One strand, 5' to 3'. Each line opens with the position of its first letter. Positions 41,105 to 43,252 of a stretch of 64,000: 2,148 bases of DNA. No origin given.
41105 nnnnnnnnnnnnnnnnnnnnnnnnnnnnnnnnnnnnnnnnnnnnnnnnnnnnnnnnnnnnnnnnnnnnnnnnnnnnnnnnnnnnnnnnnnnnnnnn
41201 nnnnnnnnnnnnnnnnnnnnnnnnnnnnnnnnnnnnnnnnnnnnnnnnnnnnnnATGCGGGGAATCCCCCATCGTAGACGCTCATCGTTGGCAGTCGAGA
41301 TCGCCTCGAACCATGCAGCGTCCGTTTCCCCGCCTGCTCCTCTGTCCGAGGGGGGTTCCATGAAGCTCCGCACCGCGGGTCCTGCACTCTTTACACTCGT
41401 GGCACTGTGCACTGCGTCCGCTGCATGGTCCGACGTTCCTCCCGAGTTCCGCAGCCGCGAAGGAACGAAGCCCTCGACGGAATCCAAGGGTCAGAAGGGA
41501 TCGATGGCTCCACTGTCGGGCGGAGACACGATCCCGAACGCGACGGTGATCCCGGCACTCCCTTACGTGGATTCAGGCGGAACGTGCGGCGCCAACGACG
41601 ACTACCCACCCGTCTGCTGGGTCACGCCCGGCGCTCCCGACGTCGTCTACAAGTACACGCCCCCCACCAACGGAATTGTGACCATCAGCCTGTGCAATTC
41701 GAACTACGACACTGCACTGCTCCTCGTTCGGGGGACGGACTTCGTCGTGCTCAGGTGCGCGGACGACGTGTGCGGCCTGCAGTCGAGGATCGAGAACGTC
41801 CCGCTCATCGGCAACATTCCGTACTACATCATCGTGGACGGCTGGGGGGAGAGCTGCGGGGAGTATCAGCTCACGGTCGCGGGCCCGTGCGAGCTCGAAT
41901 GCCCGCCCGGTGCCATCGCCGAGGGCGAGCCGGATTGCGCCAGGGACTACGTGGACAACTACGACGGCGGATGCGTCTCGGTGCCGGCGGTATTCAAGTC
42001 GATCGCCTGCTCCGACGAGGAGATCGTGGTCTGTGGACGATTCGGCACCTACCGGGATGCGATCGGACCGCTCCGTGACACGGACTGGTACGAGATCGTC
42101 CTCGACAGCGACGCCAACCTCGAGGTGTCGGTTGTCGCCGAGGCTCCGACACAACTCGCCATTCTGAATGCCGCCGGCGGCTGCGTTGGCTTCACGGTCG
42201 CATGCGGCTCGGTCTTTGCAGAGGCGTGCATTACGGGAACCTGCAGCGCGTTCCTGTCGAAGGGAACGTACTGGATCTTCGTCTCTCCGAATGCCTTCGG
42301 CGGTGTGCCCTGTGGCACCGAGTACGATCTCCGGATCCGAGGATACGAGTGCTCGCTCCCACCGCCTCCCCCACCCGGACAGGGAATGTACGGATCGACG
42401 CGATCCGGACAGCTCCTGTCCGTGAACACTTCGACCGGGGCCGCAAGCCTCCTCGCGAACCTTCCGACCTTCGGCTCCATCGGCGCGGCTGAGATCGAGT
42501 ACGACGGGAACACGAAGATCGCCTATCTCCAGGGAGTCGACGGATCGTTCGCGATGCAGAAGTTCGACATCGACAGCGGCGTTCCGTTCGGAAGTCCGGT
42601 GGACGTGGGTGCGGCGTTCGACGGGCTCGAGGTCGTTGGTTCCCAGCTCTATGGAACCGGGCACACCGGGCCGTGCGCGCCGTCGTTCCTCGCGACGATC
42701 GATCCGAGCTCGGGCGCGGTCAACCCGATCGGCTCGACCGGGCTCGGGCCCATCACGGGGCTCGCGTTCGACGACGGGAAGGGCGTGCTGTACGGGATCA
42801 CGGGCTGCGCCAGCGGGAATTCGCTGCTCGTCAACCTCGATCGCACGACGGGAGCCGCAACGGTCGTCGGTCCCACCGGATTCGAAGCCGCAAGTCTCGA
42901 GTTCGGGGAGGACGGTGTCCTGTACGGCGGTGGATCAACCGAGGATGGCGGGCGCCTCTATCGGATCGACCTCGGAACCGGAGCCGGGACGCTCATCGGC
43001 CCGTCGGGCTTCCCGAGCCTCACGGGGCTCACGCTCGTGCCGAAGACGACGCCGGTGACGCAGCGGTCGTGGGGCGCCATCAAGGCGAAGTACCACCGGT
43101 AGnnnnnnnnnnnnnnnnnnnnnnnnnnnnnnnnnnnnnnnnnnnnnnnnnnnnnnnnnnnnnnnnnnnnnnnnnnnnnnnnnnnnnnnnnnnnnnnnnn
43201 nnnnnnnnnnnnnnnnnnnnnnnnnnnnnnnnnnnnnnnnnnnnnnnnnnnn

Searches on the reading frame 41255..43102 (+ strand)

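Call 67: search_protein_families(library=pfam, proteins=[window:41255-43102:+], max_evalue=0.0001)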
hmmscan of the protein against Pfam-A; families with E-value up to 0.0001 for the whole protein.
window:41255-43102:+ (615 aa): 2 families
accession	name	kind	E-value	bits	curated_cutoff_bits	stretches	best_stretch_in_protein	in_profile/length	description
PF21959.2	DUF6923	-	4.6e-05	23.8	27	0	465-582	49-168/234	Repeat of unknown function (DUF6923)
PF14339.12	DUF4394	-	7e-05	22.7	29.6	0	496-540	21-64/230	Domain of unknown function (DUF4394)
